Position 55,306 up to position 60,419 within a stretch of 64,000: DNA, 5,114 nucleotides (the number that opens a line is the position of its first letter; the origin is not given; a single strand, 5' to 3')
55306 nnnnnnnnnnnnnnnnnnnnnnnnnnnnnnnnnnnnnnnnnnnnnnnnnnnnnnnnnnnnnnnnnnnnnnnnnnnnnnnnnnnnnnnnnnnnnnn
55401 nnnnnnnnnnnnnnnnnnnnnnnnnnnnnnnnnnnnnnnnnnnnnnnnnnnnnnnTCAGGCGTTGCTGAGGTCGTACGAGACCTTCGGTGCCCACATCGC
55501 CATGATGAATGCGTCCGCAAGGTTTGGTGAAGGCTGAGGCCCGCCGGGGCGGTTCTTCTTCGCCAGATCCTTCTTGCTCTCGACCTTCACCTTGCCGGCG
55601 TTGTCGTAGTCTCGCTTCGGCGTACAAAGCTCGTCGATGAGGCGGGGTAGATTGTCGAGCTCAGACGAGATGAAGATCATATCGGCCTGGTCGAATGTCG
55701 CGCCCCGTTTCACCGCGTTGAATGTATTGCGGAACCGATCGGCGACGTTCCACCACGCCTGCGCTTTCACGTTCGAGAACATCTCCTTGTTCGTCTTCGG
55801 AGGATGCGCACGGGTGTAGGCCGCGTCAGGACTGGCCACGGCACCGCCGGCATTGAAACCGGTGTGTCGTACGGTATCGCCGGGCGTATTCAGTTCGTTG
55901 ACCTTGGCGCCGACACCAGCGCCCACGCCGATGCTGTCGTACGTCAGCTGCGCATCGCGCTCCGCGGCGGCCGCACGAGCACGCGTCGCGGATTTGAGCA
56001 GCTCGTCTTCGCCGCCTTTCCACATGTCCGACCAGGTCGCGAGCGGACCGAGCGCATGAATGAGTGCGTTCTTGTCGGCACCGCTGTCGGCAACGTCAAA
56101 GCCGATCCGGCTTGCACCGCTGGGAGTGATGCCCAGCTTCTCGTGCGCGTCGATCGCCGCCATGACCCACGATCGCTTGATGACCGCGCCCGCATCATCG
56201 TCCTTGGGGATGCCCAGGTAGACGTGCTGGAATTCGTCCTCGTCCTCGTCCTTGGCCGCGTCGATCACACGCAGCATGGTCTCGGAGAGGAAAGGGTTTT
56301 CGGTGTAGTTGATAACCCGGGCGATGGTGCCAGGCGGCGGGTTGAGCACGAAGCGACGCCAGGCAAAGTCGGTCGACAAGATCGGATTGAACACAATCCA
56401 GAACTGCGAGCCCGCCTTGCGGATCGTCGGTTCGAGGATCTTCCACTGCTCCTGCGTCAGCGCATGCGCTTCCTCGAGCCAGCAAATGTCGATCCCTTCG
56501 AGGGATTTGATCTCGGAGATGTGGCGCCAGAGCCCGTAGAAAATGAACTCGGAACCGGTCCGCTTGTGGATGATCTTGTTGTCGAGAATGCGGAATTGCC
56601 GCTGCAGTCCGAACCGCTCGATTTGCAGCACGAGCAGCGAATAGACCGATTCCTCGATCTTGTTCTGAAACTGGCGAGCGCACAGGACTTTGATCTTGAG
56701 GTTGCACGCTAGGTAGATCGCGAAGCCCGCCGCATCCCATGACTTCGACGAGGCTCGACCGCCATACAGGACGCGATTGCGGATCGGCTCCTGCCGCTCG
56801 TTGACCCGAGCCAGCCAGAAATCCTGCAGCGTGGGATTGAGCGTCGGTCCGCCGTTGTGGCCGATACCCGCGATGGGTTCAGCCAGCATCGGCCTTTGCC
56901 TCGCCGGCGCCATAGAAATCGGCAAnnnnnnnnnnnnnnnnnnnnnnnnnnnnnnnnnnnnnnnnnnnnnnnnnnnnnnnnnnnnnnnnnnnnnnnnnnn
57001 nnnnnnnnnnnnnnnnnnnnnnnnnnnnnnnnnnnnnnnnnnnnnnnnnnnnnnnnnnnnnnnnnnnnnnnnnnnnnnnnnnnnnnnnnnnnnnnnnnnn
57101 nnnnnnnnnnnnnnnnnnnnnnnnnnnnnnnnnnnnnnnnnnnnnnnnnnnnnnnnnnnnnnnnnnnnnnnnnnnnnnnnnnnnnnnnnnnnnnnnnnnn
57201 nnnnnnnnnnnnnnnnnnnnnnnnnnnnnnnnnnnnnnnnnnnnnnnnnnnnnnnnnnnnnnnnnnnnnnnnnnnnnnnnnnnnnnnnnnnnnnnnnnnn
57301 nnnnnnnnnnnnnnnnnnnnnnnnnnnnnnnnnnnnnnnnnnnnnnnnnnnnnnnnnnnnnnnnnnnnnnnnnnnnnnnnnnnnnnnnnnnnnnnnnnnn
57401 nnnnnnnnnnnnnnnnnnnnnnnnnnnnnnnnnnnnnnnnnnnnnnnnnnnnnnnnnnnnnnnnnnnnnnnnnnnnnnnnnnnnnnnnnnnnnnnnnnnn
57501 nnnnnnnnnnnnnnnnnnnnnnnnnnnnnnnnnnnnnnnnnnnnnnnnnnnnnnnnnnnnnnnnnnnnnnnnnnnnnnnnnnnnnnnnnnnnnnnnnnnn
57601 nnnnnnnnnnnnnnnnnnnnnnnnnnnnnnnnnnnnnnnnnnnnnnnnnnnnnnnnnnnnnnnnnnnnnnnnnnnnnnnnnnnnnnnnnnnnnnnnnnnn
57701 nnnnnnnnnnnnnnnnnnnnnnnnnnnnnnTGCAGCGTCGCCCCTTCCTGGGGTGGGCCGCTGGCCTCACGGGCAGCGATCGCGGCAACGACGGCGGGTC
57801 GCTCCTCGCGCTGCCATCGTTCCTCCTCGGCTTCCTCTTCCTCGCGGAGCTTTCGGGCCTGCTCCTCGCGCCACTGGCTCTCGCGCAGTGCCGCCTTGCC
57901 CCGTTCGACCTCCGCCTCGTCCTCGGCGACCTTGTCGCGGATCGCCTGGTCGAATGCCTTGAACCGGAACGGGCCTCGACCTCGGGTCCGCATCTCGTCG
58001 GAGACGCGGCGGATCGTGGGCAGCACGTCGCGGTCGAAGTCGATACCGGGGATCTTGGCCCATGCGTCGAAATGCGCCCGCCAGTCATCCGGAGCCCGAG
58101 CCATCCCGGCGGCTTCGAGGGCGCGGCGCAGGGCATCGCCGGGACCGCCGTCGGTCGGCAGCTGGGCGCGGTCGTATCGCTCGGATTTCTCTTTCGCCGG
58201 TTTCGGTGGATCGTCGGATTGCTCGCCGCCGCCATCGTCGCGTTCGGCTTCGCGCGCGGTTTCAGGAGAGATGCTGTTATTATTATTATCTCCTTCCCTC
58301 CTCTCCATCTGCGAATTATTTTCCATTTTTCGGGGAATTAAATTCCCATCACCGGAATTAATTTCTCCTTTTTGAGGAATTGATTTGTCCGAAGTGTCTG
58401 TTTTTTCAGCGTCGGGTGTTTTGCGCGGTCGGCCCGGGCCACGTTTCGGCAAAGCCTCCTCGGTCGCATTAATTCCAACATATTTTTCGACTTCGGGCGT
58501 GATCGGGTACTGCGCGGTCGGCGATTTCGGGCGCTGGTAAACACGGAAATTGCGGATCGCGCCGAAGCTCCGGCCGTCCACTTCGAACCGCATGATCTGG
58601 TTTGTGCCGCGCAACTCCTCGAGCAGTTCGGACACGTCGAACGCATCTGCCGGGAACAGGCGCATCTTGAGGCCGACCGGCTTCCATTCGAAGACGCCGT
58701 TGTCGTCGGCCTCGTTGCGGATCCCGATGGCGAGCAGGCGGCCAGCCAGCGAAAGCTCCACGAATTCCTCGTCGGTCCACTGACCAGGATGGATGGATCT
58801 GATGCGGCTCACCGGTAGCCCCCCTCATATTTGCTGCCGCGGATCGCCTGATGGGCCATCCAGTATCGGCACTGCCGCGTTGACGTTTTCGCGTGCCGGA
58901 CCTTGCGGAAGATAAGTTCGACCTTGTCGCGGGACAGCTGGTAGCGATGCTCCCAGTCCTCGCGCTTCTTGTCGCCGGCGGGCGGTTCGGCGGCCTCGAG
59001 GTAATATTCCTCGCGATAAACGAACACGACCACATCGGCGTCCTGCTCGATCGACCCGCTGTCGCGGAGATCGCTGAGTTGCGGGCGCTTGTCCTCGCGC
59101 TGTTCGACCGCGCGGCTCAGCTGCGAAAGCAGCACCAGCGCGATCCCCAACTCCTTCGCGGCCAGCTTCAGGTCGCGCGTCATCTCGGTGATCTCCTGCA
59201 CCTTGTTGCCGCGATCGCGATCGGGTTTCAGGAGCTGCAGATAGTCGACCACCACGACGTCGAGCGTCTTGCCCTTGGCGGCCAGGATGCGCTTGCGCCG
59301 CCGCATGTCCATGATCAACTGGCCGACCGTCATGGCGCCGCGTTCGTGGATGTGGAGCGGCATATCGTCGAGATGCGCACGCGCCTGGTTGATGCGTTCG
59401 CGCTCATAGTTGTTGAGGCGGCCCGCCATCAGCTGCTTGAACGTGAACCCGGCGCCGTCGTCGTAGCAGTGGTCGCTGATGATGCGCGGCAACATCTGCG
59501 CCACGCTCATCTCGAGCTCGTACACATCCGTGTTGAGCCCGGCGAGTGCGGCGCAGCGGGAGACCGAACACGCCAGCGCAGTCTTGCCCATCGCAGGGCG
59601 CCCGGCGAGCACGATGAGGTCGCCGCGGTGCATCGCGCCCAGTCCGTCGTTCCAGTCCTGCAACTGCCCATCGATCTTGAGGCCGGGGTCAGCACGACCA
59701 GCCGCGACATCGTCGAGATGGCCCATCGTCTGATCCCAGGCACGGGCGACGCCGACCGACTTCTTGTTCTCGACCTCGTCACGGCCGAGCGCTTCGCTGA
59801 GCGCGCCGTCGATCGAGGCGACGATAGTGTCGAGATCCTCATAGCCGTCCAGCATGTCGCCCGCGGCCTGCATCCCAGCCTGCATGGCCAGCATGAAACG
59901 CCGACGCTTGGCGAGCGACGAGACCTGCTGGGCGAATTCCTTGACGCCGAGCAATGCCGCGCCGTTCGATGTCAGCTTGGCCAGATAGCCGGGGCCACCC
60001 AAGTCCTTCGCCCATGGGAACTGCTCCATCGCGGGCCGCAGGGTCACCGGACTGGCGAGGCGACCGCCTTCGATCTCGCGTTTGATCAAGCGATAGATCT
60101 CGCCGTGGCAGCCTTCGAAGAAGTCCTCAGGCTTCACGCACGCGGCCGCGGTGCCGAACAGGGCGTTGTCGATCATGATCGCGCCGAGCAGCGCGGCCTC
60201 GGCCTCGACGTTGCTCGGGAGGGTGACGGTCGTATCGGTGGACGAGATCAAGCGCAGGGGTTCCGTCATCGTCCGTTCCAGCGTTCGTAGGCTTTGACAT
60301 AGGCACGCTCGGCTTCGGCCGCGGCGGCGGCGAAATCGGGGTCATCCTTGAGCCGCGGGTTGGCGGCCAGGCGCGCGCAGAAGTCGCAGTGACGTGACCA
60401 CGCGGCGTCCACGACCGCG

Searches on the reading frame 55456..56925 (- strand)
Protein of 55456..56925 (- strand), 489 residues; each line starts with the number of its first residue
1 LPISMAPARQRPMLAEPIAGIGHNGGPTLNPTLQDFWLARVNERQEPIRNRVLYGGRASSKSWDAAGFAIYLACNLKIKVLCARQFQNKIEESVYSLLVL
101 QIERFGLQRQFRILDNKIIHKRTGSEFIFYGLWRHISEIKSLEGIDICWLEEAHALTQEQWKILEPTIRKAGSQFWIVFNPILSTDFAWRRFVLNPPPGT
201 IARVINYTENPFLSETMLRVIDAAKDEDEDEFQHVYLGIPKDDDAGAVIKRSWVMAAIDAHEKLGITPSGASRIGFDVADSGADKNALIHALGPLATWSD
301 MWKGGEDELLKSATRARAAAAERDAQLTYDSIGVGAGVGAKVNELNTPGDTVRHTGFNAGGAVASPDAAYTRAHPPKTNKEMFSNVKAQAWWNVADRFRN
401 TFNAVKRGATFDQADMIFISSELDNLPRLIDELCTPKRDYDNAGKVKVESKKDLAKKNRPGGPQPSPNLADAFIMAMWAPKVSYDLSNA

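Call 35: search_protein_families(library=pfam, proteins=[window:55456-56925:-], max_evalue=0.001)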
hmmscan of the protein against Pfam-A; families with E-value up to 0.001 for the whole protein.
window:55456-56925:- (489 aa): 1 family
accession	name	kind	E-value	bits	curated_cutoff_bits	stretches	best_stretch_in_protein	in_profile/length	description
PF04466.19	Terminase_3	-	8.5e-35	120.6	23.2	1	51-238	5-200/201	Phage terminase large subunit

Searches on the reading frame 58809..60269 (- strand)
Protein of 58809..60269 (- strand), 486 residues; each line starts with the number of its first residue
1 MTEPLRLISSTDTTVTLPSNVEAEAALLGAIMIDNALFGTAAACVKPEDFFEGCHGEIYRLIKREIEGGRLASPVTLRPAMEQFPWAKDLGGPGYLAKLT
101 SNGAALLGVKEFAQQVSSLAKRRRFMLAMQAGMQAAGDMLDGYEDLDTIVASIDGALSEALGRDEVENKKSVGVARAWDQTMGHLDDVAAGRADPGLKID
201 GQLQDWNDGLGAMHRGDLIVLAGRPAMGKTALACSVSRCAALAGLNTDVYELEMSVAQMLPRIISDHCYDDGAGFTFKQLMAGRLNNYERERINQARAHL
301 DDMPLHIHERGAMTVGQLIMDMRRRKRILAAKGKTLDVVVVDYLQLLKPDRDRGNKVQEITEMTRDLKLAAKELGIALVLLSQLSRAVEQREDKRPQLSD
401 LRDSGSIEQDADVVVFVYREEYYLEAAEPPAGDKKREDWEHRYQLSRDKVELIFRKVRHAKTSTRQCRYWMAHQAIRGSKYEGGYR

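Call 35: search_protein_families(library=pfam, proteins=[window:58809-60269:-], max_evalue=0.001)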
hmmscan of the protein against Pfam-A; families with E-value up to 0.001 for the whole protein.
window:58809-60269:- (486 aa): 3 families
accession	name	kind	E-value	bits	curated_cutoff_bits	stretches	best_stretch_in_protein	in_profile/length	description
PF03796.21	DnaB_C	-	3e-67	227.1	27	1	202-469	5-246/255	DnaB-like helicase C terminal domain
PF00772.26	DnaB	-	2.3e-18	66.5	23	1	17-117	2-102/103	DnaB-like helicase N terminal domain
PF13481.12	AAA_25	-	3.1e-07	30.7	27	1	205-384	23-190/195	AAA domain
